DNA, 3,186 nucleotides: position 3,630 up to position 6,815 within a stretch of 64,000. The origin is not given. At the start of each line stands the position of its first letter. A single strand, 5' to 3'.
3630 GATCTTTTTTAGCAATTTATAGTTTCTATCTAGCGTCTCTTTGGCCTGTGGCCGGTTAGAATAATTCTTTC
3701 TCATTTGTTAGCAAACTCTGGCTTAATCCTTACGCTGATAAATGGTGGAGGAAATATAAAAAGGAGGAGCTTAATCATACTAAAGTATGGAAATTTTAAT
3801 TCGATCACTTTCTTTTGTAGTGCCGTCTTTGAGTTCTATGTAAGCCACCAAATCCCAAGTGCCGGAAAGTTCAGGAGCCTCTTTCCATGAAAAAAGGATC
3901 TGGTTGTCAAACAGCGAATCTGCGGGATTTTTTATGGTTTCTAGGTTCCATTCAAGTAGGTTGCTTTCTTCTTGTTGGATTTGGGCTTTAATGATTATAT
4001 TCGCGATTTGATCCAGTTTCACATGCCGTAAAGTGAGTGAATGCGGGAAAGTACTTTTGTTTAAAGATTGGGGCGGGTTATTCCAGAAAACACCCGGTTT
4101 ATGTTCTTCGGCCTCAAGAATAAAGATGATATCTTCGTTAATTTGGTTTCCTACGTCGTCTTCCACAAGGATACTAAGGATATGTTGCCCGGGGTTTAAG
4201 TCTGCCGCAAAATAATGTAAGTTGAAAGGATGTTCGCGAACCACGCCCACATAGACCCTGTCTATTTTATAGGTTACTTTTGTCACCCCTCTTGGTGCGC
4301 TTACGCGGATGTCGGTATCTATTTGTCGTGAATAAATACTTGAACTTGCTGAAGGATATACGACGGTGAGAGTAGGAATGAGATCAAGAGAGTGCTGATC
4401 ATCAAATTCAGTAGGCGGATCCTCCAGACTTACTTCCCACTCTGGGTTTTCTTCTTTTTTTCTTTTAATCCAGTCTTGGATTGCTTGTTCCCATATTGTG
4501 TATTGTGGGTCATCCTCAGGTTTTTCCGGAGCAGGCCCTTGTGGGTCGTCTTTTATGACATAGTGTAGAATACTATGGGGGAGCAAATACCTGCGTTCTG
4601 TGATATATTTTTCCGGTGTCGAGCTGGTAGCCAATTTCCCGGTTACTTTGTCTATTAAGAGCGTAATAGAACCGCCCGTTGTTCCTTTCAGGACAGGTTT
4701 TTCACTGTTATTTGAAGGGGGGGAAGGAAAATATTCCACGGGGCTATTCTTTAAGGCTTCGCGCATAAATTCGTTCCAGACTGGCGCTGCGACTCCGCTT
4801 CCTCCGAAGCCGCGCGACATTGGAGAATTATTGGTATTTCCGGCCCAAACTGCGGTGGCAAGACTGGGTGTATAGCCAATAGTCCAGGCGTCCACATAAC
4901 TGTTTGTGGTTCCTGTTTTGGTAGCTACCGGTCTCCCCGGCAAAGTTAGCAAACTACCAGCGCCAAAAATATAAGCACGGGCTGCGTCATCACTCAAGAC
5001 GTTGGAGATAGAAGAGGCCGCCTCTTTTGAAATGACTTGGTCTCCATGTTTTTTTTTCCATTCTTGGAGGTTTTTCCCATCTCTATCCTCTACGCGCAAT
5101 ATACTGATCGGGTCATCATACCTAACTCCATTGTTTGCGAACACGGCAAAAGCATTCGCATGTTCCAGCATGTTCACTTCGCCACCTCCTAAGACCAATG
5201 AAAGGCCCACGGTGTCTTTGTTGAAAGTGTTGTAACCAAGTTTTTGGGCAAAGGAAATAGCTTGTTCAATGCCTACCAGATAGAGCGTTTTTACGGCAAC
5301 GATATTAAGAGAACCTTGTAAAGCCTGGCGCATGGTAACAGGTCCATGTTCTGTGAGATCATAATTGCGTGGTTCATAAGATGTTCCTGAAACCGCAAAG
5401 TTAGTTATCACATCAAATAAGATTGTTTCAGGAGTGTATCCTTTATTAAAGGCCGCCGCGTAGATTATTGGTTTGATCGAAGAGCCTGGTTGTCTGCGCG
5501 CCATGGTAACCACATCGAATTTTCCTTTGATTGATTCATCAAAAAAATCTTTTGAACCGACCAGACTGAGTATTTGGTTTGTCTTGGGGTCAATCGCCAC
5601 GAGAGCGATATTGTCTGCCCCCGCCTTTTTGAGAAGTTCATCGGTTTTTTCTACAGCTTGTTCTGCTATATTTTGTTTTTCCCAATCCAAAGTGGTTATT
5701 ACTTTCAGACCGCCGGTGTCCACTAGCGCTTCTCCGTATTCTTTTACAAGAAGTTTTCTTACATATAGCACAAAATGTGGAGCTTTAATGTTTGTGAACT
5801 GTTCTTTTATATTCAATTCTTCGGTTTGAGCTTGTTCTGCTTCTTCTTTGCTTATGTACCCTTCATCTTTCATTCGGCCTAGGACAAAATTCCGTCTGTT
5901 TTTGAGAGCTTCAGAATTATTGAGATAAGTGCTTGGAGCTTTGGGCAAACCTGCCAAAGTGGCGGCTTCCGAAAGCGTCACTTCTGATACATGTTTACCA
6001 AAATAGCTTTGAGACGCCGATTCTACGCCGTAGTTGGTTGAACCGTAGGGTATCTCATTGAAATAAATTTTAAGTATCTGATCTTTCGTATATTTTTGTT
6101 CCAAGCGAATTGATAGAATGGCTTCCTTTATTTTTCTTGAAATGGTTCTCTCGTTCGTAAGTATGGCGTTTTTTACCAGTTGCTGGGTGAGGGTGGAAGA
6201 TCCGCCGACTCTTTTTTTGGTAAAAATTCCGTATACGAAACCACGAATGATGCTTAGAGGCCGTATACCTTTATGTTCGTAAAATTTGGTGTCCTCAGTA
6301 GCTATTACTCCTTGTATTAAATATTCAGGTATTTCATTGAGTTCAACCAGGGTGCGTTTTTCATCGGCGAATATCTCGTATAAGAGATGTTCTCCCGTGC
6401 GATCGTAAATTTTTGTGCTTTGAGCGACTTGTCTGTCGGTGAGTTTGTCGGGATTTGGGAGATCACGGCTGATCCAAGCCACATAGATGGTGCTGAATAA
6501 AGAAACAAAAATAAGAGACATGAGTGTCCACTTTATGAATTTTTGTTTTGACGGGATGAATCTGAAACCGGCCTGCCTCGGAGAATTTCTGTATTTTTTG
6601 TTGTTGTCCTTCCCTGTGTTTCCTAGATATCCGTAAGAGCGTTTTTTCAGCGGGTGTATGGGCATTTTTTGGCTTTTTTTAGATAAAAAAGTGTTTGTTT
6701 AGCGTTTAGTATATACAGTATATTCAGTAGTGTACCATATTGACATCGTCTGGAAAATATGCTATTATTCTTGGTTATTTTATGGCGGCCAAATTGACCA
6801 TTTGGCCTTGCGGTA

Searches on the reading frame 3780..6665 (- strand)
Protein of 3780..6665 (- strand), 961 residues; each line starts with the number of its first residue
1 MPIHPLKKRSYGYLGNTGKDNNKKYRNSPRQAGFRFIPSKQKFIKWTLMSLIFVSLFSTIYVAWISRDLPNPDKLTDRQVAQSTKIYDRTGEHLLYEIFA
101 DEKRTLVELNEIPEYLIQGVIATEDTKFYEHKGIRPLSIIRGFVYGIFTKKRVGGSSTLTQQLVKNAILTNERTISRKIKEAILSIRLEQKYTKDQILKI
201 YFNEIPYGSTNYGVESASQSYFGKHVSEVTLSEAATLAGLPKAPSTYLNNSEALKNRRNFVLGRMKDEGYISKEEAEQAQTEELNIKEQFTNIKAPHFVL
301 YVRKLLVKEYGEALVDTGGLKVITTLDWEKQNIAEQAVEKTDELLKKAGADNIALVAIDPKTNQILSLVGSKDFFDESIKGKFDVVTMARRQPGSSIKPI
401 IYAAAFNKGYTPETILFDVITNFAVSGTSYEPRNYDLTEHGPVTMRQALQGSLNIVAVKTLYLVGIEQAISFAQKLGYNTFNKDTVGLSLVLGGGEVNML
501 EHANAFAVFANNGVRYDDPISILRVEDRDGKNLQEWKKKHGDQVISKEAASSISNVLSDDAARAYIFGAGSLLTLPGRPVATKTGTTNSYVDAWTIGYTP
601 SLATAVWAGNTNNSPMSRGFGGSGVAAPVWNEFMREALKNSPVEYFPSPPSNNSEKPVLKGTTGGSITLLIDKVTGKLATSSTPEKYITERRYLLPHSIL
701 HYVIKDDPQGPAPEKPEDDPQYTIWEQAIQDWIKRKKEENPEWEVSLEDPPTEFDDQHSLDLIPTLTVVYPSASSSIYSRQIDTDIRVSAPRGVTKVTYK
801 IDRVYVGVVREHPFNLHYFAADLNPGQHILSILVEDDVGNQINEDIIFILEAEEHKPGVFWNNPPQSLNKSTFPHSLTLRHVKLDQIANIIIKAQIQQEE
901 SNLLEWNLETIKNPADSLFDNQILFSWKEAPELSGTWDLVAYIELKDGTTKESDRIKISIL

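Call 13: search_protein_families(library=pfam, proteins=[window:3780-6665:-], max_evalue=0.01)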
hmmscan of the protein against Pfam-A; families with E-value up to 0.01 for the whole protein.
window:3780-6665:- (961 aa): 3 families
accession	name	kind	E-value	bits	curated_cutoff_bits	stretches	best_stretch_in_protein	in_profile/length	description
PF00912.28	Transgly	-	1.3e-59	201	27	1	95-266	5-178/178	Transglycosylase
PF00905.27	Transpeptidase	-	6.1e-30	104.9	22.1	1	354-634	2-298/299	Penicillin binding protein transpeptidase domain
PF17957.7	Big_7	-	2.9e-05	25.1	24.1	1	764-831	1-69/70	Bacterial Ig domain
